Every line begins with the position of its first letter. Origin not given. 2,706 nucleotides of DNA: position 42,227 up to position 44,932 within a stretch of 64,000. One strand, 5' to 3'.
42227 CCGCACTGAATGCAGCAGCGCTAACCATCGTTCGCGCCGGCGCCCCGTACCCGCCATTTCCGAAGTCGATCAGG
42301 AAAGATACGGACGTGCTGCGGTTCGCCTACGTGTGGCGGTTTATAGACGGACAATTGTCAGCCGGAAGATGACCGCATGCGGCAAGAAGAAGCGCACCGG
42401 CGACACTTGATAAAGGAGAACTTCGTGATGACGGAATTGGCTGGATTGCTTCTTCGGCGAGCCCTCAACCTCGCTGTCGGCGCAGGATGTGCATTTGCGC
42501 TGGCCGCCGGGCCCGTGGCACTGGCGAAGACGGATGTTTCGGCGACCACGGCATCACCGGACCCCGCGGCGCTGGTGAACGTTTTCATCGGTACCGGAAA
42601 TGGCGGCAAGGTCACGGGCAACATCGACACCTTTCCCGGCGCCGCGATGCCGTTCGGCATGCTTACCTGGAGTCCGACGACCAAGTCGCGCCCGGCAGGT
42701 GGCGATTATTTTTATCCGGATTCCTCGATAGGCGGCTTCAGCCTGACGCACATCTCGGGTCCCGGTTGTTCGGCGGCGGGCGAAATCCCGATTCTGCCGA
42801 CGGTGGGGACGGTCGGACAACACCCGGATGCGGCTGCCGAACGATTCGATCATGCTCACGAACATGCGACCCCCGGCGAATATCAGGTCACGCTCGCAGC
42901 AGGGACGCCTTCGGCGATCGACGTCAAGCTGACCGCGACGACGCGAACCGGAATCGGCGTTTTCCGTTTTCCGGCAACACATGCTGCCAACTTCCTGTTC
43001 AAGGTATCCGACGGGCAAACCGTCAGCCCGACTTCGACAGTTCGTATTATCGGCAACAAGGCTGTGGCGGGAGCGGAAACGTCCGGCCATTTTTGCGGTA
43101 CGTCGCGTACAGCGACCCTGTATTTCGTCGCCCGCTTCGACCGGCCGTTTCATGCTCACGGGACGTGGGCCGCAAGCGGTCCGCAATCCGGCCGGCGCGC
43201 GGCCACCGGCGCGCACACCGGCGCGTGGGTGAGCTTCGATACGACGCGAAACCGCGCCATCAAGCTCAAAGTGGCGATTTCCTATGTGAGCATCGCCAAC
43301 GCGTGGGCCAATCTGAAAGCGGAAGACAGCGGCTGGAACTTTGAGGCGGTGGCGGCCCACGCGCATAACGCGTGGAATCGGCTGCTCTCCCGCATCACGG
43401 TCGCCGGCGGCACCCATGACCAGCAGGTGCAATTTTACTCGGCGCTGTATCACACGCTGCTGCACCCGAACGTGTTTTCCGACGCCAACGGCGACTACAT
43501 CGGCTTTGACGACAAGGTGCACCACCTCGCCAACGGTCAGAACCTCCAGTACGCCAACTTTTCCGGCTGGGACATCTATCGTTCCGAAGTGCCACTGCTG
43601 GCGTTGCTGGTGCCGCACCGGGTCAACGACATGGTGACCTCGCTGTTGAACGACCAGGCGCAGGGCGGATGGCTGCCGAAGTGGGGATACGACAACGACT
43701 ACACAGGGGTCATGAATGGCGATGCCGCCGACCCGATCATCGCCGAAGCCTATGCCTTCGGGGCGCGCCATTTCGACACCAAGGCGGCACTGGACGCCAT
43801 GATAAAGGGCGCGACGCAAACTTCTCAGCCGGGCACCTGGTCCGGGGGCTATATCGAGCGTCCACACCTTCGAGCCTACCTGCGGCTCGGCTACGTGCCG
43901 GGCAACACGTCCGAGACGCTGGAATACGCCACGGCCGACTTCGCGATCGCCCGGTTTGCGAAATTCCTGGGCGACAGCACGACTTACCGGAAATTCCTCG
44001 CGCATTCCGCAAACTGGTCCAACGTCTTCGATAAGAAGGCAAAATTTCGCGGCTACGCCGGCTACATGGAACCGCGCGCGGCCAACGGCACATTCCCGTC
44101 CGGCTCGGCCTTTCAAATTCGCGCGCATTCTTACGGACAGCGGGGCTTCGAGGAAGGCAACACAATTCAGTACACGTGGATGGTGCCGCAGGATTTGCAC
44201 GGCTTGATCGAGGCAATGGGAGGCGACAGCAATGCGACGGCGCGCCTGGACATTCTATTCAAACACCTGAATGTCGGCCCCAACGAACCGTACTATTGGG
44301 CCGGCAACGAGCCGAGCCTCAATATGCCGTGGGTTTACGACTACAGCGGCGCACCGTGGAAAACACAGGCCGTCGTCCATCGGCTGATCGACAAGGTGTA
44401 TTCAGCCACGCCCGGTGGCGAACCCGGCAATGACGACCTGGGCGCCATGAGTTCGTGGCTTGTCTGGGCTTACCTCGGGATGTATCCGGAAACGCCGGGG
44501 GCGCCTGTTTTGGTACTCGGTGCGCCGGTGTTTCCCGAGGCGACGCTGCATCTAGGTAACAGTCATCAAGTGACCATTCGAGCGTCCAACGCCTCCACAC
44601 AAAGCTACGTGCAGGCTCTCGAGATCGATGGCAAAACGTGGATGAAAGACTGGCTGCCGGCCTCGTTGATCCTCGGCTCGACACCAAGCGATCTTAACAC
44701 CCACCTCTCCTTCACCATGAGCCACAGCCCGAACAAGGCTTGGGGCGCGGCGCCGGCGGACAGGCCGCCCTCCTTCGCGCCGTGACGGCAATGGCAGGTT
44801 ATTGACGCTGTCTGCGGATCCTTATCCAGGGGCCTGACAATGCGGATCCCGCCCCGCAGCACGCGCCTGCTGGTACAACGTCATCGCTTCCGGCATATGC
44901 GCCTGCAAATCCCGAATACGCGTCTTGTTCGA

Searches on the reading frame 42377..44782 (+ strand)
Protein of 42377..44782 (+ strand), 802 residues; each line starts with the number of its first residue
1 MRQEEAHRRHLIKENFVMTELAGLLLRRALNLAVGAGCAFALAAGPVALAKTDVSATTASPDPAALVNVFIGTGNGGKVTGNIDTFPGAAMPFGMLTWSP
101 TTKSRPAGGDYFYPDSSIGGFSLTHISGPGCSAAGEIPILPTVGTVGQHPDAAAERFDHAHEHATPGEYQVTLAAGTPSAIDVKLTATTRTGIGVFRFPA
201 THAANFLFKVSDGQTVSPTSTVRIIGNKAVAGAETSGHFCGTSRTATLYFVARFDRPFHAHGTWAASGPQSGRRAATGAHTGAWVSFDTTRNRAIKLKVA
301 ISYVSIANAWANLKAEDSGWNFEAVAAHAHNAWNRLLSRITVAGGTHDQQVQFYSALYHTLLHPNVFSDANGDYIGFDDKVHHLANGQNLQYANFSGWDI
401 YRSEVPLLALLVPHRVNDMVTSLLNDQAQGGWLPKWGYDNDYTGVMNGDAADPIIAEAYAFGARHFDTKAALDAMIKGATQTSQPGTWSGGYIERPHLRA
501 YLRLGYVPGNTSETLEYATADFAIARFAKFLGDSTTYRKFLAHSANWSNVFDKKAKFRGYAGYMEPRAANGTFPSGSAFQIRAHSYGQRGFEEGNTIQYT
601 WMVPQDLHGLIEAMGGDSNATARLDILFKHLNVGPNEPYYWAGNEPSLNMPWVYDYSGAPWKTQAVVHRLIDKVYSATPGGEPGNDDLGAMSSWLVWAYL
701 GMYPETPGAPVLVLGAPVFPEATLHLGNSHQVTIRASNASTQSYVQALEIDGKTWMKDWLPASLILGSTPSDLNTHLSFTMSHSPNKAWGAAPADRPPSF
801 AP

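Call 66: search_protein_families(library=pfam, proteins=[window:42377-44782:+], max_evalue=0.00001)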
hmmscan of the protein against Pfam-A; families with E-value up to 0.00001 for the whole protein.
window:42377-44782:+ (802 aa): 2 families
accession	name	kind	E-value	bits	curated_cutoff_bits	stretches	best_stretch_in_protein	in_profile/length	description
PF07971.18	Glyco_hydro_92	-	2.3e-153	512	24.6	1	308-765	1-452/464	Glycosyl hydrolase family 92 catalytic domain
PF17678.7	Glyco_hydro_92N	-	1.1e-62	212.4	34.5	1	66-302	1-236/236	Glycosyl hydrolase family 92 N-terminal domain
